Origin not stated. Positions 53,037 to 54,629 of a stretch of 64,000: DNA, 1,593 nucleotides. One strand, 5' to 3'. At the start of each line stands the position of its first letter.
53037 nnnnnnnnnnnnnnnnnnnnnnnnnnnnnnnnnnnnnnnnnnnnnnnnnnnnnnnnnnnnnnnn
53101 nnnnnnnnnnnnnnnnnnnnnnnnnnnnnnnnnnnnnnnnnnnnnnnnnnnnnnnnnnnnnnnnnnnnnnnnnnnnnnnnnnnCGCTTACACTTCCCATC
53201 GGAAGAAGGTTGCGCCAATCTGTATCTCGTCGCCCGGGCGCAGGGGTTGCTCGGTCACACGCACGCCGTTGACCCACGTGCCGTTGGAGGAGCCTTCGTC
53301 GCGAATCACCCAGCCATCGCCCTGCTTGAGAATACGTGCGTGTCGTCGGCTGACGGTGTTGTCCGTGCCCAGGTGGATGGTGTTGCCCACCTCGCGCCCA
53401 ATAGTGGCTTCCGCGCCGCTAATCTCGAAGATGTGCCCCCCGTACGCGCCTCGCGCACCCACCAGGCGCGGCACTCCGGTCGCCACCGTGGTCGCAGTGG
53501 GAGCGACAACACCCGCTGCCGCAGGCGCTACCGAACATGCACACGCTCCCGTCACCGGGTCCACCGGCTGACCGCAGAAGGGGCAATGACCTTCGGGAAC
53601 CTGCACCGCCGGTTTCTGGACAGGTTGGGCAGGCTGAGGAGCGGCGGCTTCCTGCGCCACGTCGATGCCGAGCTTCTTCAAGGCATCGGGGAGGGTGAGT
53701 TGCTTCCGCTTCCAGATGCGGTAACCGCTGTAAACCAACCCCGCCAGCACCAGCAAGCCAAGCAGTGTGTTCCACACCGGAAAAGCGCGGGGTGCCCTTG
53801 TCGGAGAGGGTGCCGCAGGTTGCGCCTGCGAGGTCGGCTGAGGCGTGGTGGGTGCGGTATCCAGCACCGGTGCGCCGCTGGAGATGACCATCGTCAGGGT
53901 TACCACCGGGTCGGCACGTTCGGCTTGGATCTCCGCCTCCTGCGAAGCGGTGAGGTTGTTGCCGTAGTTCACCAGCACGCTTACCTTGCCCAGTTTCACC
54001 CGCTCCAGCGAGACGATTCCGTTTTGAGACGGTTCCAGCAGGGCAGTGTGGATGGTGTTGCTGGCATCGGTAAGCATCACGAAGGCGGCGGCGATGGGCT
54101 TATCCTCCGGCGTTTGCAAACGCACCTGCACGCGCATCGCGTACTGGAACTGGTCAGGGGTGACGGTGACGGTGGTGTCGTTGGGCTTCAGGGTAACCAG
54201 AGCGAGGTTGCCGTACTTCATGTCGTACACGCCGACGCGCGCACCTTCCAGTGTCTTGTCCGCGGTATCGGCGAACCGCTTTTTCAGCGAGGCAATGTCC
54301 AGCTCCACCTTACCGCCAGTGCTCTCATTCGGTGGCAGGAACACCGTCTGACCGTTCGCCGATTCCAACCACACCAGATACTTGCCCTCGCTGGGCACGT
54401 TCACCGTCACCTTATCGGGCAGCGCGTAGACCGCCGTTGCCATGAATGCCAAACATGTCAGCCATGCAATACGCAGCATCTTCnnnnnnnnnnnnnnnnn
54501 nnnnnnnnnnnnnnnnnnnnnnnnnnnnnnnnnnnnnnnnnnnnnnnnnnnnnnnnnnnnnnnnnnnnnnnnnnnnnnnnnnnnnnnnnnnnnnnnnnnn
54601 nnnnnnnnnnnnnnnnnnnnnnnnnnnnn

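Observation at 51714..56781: kdsB-nnr operon continues into two membrane FHA-domain proteins with CxxC...CxC zinc ribbons and no kinase or phosphatase partner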

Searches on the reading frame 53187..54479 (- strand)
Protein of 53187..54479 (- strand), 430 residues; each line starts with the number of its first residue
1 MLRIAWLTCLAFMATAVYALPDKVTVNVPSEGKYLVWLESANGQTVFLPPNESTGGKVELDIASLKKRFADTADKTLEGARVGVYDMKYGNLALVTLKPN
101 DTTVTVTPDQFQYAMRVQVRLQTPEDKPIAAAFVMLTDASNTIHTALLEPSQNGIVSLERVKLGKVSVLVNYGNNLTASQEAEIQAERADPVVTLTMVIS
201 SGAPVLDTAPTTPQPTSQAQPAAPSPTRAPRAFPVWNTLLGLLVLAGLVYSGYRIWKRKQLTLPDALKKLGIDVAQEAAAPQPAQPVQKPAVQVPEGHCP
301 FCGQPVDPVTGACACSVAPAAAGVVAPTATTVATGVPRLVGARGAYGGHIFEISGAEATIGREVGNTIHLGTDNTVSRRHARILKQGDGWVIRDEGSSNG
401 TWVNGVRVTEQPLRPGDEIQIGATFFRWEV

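Call 3: search_protein_families(library=pfam, proteins=[window:53187-54479:-], max_evalue=0.01)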
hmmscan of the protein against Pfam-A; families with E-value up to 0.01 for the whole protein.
window:53187-54479:- (430 aa): 2 families
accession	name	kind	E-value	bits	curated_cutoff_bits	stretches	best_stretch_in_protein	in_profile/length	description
PF00498.31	FHA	-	2.8e-19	69.8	20.7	1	359-422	2-67/67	FHA domain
PF16697.10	Yop-YscD_cpl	-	1.2e-13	51.6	33.2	1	343-427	4-89/94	Inner membrane component of T3SS, cytoplasmic domain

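Call 4: search_protein_families(library=ncbifam, proteins=[window:53187-54479:-], max_evalue=0.01)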
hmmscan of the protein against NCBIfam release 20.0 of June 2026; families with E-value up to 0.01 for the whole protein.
window:53187-54479:- (430 aa): 5 families
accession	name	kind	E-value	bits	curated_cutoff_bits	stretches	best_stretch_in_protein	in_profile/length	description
NF049868.1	FhaB_Rv0019c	equivalog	4.4e-19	69.1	125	1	335-427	65-157/158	FHA domain-containing protein FhaB/FipA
NF041660.2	oxygluDhInhib_OdhI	equivalog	2.2e-15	56.7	200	1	328-423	28-122/130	oxoglutarate dehydrogenase inhibitor Odhl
NF052573.1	HisKinEspAMyxo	equivalog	1.2e-14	53.3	1400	1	325-428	15-119/755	serine histidine kinase EspA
NF033760.1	gliding_GltG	equivalog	2.3e-09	36.4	650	1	368-427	34-95/650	adventurous gliding motility protein GltG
TIGR03354.1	VI_FHA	hypoth_equivalog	3.3e-09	37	120.25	1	353-423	21-96/420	type VI secretion system-associated FHA domain protein TagH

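Call 13: find_homologous_proteins(query=window:53187-54479:-, max_evalue=0.00001)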
Query window:53187-54479:- (430 aa): 302 proteins with E <= 0.00001 among 8000 candidates; the best 120 are listed.
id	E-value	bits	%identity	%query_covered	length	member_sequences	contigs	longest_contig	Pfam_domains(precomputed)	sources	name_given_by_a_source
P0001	1.4e-283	958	100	100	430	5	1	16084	PF00498.32,PF16697.11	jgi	-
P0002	4.2e-275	930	96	100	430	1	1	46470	PF00498.32,PF16697.11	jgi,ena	-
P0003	3.3e-273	924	95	100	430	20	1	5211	PF00498.32,PF16697.11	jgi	jgi:hypothetical protein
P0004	7.9e-272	919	95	100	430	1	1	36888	PF00498.32,PF16697.11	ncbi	-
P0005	2.2e-270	915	95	100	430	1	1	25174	PF00498.32,PF16697.11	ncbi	-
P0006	4.4e-270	914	94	100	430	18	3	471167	PF00498.32,PF16697.11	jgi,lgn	jgi:hypothetical protein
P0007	1.1e-248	843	86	100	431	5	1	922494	PF00498.32,PF16697.11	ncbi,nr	ncbi:MAG: hypothetical protein KatS3mg023_2499 [Armatimonadota bacterium]|nr:MAG: hypothetical prote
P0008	8.5e-248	840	87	100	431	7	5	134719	PF00498.32,PF16697.11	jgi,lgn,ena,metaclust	metaclust:\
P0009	3.0e-247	838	88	100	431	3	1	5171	PF00498.32,PF16697.11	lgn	-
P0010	2.3e-245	832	86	100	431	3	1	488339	PF00498.32,PF16697.11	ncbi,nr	ncbi:MAG: hypothetical protein KatS3mg022_2868 [Armatimonadota bacterium]|nr:MAG: hypothetical prote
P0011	2.6e-242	822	85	100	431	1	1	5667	PF00498.32,PF16697.11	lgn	-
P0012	1.6e-239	813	85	99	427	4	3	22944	PF00498.32,PF16697.11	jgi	jgi:hypothetical protein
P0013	1.7e-238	810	85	99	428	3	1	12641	PF00498.32,PF16697.11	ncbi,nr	ncbi:MAG: FHA domain-containing protein [Armatimonadota bacterium]|nr:FHA domain-containing protein 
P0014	2.1e-237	806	85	100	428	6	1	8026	PF00498.32,PF16697.11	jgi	-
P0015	2.4e-235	799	83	100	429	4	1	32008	PF00498.32,PF16697.11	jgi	-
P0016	5.7e-235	798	82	100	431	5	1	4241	PF00498.32,PF16697.11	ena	-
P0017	5.8e-231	785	83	100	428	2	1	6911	PF00498.32,PF16697.11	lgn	-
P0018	3.3e-230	782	81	100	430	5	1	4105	PF00498.32,PF16697.11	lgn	-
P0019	3.5e-228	776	82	100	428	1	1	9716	PF00498.32,PF16697.11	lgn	-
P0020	9.8e-227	771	81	100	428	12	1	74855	PF00498.32,PF16697.11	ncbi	ncbi:MAG: FHA domain-containing protein [Armatimonadota bacterium]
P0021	1.6e-225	767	81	100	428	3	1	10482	PF00498.32,PF16697.11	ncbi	-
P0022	3.7e-225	766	81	100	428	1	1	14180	PF00498.32,PF16697.11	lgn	-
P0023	6.6e-223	758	77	100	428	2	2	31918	PF00498.32,PF16697.11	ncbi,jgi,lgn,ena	-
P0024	3.2e-221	753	78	99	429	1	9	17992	PF00498.32,PF16697.11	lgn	-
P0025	8.5e-220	748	79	100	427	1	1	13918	PF00498.32,PF16697.11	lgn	-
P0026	2.2e-219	747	76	100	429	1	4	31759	PF00498.32,PF16697.11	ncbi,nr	ncbi:MAG: FHA domain-containing protein [Armatimonadota bacterium]|nr:FHA domain-containing protein 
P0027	1.4e-216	738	78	100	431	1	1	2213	PF00498.32,PF16697.11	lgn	-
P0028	2.0e-214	730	77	100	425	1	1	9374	PF00498.32,PF16697.11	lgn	-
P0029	2.8e-211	720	75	100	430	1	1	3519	PF00498.32,PF16697.11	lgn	-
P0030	3.4e-210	716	74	100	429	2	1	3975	PF00498.32,PF16697.11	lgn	-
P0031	1.6e-69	253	38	99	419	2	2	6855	PF00498.32,PF16697.11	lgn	-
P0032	8.2e-68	247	37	100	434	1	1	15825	PF00498.32,PF16697.11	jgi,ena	-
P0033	2.6e-67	246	40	94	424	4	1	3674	PF00498.32,PF16697.11,PF13620.13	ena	-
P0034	1.7e-65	240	36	100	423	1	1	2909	PF00498.32,PF16697.11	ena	-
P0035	2.9e-64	236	38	94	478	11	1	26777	PF00498.32,PF16697.11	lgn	-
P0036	1.3e-63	234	34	99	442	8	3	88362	PF00498.32,PF16697.11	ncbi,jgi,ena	-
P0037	3.4e-63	232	38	93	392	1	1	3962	PF00498.32,PF16697.11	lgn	-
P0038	6.1e-63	231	37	100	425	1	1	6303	PF00498.32,PF16697.11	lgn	-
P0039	7.2e-63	231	35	99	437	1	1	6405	PF00498.32,PF16697.11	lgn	-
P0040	1.4e-62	230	34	99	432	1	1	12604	PF00498.32,PF16697.11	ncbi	ncbi:MAG: FHA domain-containing protein [Armatimonadota bacterium]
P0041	1.5e-62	230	35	100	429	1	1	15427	PF00498.32,PF16697.11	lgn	-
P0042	3.7e-62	229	36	97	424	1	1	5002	PF00498.32,PF16697.11,PF13620.13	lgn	-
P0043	6.7e-61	225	35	100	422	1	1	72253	PF00498.32,PF16697.11,PF13620.13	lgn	-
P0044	1.9e-60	223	38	94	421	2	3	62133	PF00498.32,PF16697.11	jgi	-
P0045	2.0e-60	223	37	93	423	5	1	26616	PF00498.32,PF16697.11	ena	-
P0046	2.3e-60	223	33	100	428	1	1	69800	PF00498.32,PF16697.11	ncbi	ncbi:MAG: FHA domain-containing protein [Armatimonadota bacterium]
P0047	2.7e-60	223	38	95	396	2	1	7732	PF00498.32,PF16697.11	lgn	-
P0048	8.0e-60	221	33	99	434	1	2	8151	PF00498.32,PF16697.11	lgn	-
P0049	8.4e-60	221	36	94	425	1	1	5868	PF00498.32,PF16697.11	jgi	-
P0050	2.2e-59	220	35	99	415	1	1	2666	PF00498.32,PF16697.11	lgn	-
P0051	3.9e-59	219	36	100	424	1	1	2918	PF00498.32,PF16697.11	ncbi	-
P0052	5.1e-59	218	36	94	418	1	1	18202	PF00498.32,PF16640.12,PF16697.11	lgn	-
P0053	5.7e-59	218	35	99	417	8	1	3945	PF00498.32,PF16697.11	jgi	-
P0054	6.7e-59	218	36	94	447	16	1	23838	PF00498.32,PF16697.11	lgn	-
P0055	1.0e-58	217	39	80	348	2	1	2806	PF00498.32,PF16697.11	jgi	jgi:hypothetical protein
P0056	2.2e-58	216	34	94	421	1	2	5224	PF00498.32,PF16697.11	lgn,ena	-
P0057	4.6e-58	215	35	98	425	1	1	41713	PF00498.32,PF16697.11,PF13620.13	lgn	-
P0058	5.8e-58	215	37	100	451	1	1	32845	PF00498.32,PF16697.11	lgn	-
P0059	3.4e-57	212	35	94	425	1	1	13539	PF00498.32,PF16697.11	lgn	-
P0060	6.4e-57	212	32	97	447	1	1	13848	PF00498.32,PF16697.11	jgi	-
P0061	6.7e-57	211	36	94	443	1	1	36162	PF00498.32,PF16697.11,PF13620.13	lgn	-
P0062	1.1e-56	211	35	94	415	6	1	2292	PF00498.32,PF16697.11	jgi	-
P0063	2.9e-56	209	34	93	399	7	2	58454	PF00498.32,PF16697.11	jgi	jgi:hypothetical protein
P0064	5.3e-55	205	36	94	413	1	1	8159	PF00498.32,PF16697.11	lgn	-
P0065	6.8e-55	205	36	95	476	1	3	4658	PF00498.32,PF16697.11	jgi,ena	-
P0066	5.2e-54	202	34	95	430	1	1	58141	PF00498.32,PF16697.11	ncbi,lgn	-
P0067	5.4e-54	202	31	100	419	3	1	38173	PF00498.32,PF16697.11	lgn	-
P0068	5.5e-54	202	34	94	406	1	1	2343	PF00498.32,PF16697.11,PF13620.13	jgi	-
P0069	5.7e-54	202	34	98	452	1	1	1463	PF00498.32,PF16697.11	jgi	jgi:hypothetical protein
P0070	3.9e-53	199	36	95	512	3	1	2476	PF00498.32,PF16697.11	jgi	jgi:hypothetical protein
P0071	3.9e-53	199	37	94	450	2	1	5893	PF00498.32,PF16697.11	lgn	-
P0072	1.1e-51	194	36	95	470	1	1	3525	PF00498.32,PF16697.11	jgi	jgi:hypothetical protein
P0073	3.1e-51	193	35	97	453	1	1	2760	PF00498.32,PF16697.11,PF13620.13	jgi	jgi:hypothetical protein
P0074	4.1e-50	189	31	94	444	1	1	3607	PF00498.32,PF16697.11,PF13620.13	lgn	-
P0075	8.2e-50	188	36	94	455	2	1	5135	PF00498.32,PF16697.11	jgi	jgi:hypothetical protein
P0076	2.0e-49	187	38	76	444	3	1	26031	PF00498.32,PF16697.11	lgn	-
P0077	3.5e-49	186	32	94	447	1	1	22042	PF00498.32,PF16697.11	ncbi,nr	ncbi:MAG: FHA domain-containing protein [Armatimonadetes bacterium]|nr:FHA domain-containing protein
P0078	3.9e-49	186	33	94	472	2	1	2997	PF00498.32,PF16697.11,PF13620.13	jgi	jgi:hypothetical protein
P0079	5.1e-49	186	38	76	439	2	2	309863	PF00498.32,PF16697.11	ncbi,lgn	-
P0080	5.9e-49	185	36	94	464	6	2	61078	PF00498.32,PF16697.11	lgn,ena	-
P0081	6.3e-49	185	34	95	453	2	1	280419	PF00498.32,PF16697.11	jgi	-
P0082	1.0e-48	185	34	95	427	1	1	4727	PF00498.32,PF16697.11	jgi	jgi:hypothetical protein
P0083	2.2e-48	183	37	81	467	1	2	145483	PF00498.32,PF16697.11,PF13620.13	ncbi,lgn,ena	-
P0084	4.6e-48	182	33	95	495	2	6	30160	PF00498.32,PF16697.11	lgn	-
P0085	9.9e-48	181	32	94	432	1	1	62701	PF00498.32,PF16697.11,PF13620.13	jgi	jgi:hypothetical protein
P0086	1.0e-47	181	34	93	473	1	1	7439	PF00498.32,PF16697.11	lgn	-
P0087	1.2e-47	181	37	91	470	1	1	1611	PF00498.32,PF16697.11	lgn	-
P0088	3.5e-47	179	29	100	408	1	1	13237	PF00498.32,PF16697.11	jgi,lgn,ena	-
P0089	4.9e-47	179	35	94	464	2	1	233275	PF00498.32,PF16697.11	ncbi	-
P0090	8.0e-47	178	35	95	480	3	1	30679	PF00498.32,PF16697.11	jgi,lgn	jgi:hypothetical protein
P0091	5.0e-46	176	59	30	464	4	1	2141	PF00498.32,PF16697.11,PF13620.13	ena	-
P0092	2.7e-45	173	33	94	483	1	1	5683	PF00498.32,PF16697.11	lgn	-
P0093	6.0e-45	172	34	94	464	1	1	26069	PF00498.32,PF16697.11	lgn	-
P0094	9.2e-45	172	54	34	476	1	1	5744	PF00498.32,PF16697.11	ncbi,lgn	-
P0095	4.2e-44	169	32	94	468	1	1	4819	PF00498.32,PF16697.11,PF13620.13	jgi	jgi:hypothetical protein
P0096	1.1e-43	168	32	94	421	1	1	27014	PF00498.32,PF16697.11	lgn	-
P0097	1.4e-43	168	52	37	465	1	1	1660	PF00498.32,PF16697.11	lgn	-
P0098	4.8e-43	166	39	71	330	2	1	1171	PF00498.32,PF16697.11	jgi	jgi:hypothetical protein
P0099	1.4e-41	161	46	41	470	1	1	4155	PF00498.32,PF16697.11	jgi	jgi:hypothetical protein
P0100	3.1e-41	160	33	95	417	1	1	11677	PF00498.32,PF16697.11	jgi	jgi:hypothetical protein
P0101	8.5e-41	158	53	31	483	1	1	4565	PF00498.32,PF16697.11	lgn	-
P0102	1.6e-40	158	48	37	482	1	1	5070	PF00498.32,PF16697.11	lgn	-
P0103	2.0e-40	157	49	37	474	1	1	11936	PF00498.32,PF16697.11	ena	-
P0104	2.3e-40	157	42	43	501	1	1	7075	PF00498.32,PF16697.11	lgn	-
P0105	5.4e-39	153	45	34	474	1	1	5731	PF00498.32,PF16697.11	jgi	jgi:pSer/pThr/pTyr-binding forkhead associated (FHA) protein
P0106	2.2e-38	150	42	37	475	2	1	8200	PF00498.32,PF16697.11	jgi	jgi:pSer/pThr/pTyr-binding forkhead associated (FHA) protein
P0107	1.1e-37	148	42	43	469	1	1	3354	PF00498.32,PF16697.11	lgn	-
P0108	1.8e-37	148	48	30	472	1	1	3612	PF00498.32,PF16697.11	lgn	-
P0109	5.3e-37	146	34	76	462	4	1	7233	PF00498.32,PF16697.11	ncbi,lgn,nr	ncbi:MAG TPA: FHA domain-containing protein [Armatimonadaceae bacterium]|nr:FHA domain-containing pr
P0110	7.8e-37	145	47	30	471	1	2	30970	PF00498.32,PF16697.11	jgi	jgi:pSer/pThr/pTyr-binding forkhead associated (FHA) protein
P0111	1.7e-36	144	31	93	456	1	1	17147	PF00498.32,PF16697.11,PF13620.13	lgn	-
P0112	2.2e-36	144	43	37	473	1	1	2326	PF00498.32,PF16697.11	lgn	-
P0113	3.0e-36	143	39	43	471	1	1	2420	PF00498.32,PF16697.11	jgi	jgi:pSer/pThr/pTyr-binding forkhead associated (FHA) protein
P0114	5.3e-33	133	53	21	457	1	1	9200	PF00498.32,PF16697.11,PF13620.13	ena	-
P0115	3.0e-32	130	42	41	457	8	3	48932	PF00498.32,PF16697.11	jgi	jgi:hypothetical protein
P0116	3.4e-32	130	29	97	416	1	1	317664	PF00498.32,PF16697.11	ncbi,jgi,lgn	ncbi:MAG TPA: FHA domain-containing protein [Armatimonadota bacterium]|jgi:hypothetical protein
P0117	3.8e-32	130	32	93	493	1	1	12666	PF00498.32,PF16697.11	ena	-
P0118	4.0e-32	130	51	33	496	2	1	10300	PF00498.32,PF16697.11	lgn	-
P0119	5.5e-31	126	32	83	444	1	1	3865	PF00498.32,PF16697.11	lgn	-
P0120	7.9e-31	126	37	37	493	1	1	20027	PF00498.32,PF16697.11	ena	-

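Call 15: find_encoding_contigs(protein=P0079, flank=10000, max_places=2)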
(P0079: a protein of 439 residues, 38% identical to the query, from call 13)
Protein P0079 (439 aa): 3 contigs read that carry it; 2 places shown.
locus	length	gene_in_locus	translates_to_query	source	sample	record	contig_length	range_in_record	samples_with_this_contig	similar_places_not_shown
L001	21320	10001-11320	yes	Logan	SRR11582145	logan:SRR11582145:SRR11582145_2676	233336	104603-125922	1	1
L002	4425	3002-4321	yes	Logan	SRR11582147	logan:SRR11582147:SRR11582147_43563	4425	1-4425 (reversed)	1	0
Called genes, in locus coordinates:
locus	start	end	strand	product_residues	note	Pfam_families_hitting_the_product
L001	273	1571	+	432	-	-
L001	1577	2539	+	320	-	PF00294:PfkB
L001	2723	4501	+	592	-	PF08439:Peptidase_M3_N, PF01432:Peptidase_M3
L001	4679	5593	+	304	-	PF00005:ABC_tran, PF13304:AAA_21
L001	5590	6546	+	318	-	PF12679:ABC2_membrane_2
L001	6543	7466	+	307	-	PF00005:ABC_tran, PF13304:AAA_21 (faint)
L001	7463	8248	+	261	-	PF12679:ABC2_membrane_2, PF12730:ABC2_membrane_4, PF10920:DUF2705 (weak), PF12698:ABC2_membrane_3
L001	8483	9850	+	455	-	PF05048:NosD, PF13229:Beta_helix, PF05048:NosD, PF13229:Beta_helix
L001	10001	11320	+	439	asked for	PF16697:Yop-YscD_cpl, PF00498:FHA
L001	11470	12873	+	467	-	PF16697:Yop-YscD_cpl, PF00498:FHA, PF16697:Yop-YscD_cpl, PF00498:FHA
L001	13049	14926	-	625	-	PF07944:Beta-AFase-like_GH127_cat, PF20736:Glyco_hydro127M, PF20737:Glyco_hydro127C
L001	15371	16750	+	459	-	PF00150:Cellulase, PF02449:Glyco_hydro_42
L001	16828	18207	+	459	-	PF00884:Sulfatase, PF16347:SGSH_C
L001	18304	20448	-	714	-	PF01751:Toprim, PF01131:Topoisom_bac, PF01396:Zn_ribbon_Top1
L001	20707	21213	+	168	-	PF01613:Flavin_Reduct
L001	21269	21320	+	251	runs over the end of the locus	PF00081:Sod_Fe_N, PF02777:Sod_Fe_C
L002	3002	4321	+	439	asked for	PF16697:Yop-YscD_cpl, PF00498:FHA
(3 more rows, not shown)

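Call 16: find_encoding_contigs(protein=P0116, flank=10000, max_places=2)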
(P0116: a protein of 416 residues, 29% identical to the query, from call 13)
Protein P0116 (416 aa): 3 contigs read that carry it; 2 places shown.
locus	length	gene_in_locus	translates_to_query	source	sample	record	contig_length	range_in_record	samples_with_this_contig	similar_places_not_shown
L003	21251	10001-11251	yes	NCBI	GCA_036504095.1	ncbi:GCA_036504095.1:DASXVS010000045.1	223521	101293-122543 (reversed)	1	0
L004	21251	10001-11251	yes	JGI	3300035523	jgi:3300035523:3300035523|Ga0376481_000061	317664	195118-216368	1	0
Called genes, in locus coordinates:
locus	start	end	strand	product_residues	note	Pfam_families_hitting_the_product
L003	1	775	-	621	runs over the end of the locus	PF01590:GAF (faint), PF07730:HisKA_3, PF02518:HATPase_c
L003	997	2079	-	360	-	PF13360:PQQ_2 (faint), PF23381:Beta-prop_IFT122_1st (faint), PF00400:WD40 (faint), PF23414:Beta-prop_EML_2 (faint), PF25174:Beta-prop_THOC3 (faint)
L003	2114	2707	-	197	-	PF00117:GATase (faint), PF01174:SNO, PF07685:GATase_3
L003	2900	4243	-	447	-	PF02878:PGM_PMM_I, PF02879:PGM_PMM_II, PF02880:PGM_PMM_III, PF00408:PGM_PMM_IV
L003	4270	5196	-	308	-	PF07949:YbbR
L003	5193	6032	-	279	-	PF19293:CdaA_N, PF02457:DAC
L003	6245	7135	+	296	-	PF01680:SOR_SNZ, PF05690:ThiG (faint)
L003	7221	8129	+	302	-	PF01370:Epimerase, PF04321:RmlD_sub_bind, PF13460:NAD_binding_10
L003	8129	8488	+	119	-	PF01648:ACPS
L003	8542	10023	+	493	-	PF03853:YjeF_N, PF08543:Phos_pyr_kin (faint), PF01256:Carb_kinase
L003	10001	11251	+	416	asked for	PF16697:Yop-YscD_cpl, PF00498:FHA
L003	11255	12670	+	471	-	PF16697:Yop-YscD_cpl (weak), PF00498:FHA, PF16697:Yop-YscD_cpl, PF00498:FHA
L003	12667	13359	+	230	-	PF01209:Ubie_methyltran (weak), PF13489:Methyltransf_23, PF08241:Methyltransf_11, PF08242:Methyltransf_12 (weak), PF13649:Methyltransf_25, PF13847:Methyltransf_31 (weak)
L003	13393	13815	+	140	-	PF00334:NDK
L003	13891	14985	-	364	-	PF00578:AhpC-TSA (weak), PF08534:Redoxin, PF17991:Thioredoxin_10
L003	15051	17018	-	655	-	PF00270:DEAD (weak), PF06733:DEAD_2, PF13307:Helicase_C_2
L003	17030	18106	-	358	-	PF21016:RlmN_N, PF04055:Radical_SAM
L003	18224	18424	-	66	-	PF01165:Ribosomal_S21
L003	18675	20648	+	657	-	PF00133:tRNA-synt_1, PF01406:tRNA-synt_1e (weak), PF09334:tRNA-synt_1g, PF00133:tRNA-synt_1, PF08264:Anticodon_1, PF19303:Anticodon_3, PF01588:tRNA_bind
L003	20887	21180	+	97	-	-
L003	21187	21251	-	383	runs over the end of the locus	PF01612:DNA_pol_A_exo1, PF00570:HRDC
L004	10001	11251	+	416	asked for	PF16697:Yop-YscD_cpl, PF00498:FHA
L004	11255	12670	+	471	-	PF16697:Yop-YscD_cpl (weak), PF00498:FHA, PF16697:Yop-YscD_cpl, PF00498:FHA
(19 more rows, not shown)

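Call 17: find_encoding_contigs(protein=P0036, flank=8000, max_places=1)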
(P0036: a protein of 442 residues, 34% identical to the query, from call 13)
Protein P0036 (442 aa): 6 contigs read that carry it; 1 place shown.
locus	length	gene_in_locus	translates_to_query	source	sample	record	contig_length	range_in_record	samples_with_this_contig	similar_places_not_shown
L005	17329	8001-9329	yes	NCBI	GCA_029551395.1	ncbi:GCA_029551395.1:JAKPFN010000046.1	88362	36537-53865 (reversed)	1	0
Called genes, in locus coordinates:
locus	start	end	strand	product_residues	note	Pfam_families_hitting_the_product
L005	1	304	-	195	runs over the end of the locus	-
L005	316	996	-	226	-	PF06835:LptC (weak)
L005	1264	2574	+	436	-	PF10142:PhoPQ_related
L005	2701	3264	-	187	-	PF00881:Nitroreductase, PF14512:TM1586_NiRdase (weak)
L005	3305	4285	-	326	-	PF01208:URO-D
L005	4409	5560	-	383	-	PF04055:Radical_SAM, PF13186:SPASM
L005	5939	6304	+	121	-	PF01648:ACPS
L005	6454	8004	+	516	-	PF03853:YjeF_N, PF01256:Carb_kinase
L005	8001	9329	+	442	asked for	PF16697:Yop-YscD_cpl, PF00498:FHA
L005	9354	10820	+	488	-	PF16697:Yop-YscD_cpl, PF00498:FHA, PF16697:Yop-YscD_cpl, PF00498:FHA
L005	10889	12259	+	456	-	PF00092:VWA, PF13519:VWA_2, PF13768:VWA_3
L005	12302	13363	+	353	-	PF16697:Yop-YscD_cpl, PF00498:FHA, PF16697:Yop-YscD_cpl, PF00498:FHA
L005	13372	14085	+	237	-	PF06271:RDD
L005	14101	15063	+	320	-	PF00481:PP2C, PF13672:PP2C_2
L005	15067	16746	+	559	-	PF00069:Pkinase, PF07714:PK_Tyr_Ser-Thr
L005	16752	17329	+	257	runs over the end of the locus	PF01887:SAM_HAT_N, PF20257:SAM_HAT_C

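Call 18: find_encoding_contigs(protein=P0081, flank=8000, max_places=1)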
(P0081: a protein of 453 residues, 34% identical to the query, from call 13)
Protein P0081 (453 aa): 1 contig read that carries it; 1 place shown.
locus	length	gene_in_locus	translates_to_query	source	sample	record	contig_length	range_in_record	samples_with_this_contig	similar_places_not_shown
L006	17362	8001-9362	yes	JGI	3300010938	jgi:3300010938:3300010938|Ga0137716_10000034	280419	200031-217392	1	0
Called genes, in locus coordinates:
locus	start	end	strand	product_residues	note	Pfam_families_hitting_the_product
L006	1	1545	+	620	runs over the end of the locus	PF11832:DUF3352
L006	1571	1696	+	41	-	-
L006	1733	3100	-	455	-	PF00289:Biotin_carb_N, PF02786:CPSase_L_D2, PF02222:ATP-grasp, PF07478:Dala_Dala_lig_C, PF02785:Biotin_carb_C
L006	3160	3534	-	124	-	-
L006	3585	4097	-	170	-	PF00364:Biotin_lipoyl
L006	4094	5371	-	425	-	-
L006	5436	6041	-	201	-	PF08207:EFP_N, PF01132:EFP, PF09285:Elong-fact-P_C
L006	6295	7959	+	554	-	PF03853:YjeF_N, PF01256:Carb_kinase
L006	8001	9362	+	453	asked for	PF16697:Yop-YscD_cpl, PF00498:FHA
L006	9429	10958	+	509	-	PF16697:Yop-YscD_cpl, PF00498:FHA, PF16697:Yop-YscD_cpl, PF00498:FHA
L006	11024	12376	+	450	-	PF00092:VWA, PF13519:VWA_2, PF13768:VWA_3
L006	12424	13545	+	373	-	PF16697:Yop-YscD_cpl, PF00498:FHA, PF16697:Yop-YscD_cpl, PF00498:FHA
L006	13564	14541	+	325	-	PF00481:PP2C, PF13672:PP2C_2, PF07228:SpoIIE (faint)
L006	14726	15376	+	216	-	PF01885:PTS_2-RNA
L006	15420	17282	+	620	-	PF00069:Pkinase, PF07714:PK_Tyr_Ser-Thr, PF00515:TPR_1 (faint), PF07719:TPR_2 (faint), PF13174:TPR_6 (faint), PF13424:TPR_12 (faint), PF13414:TPR_11 (weak), PF14559:TPR_19 (weak), +2 more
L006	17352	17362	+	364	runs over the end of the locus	-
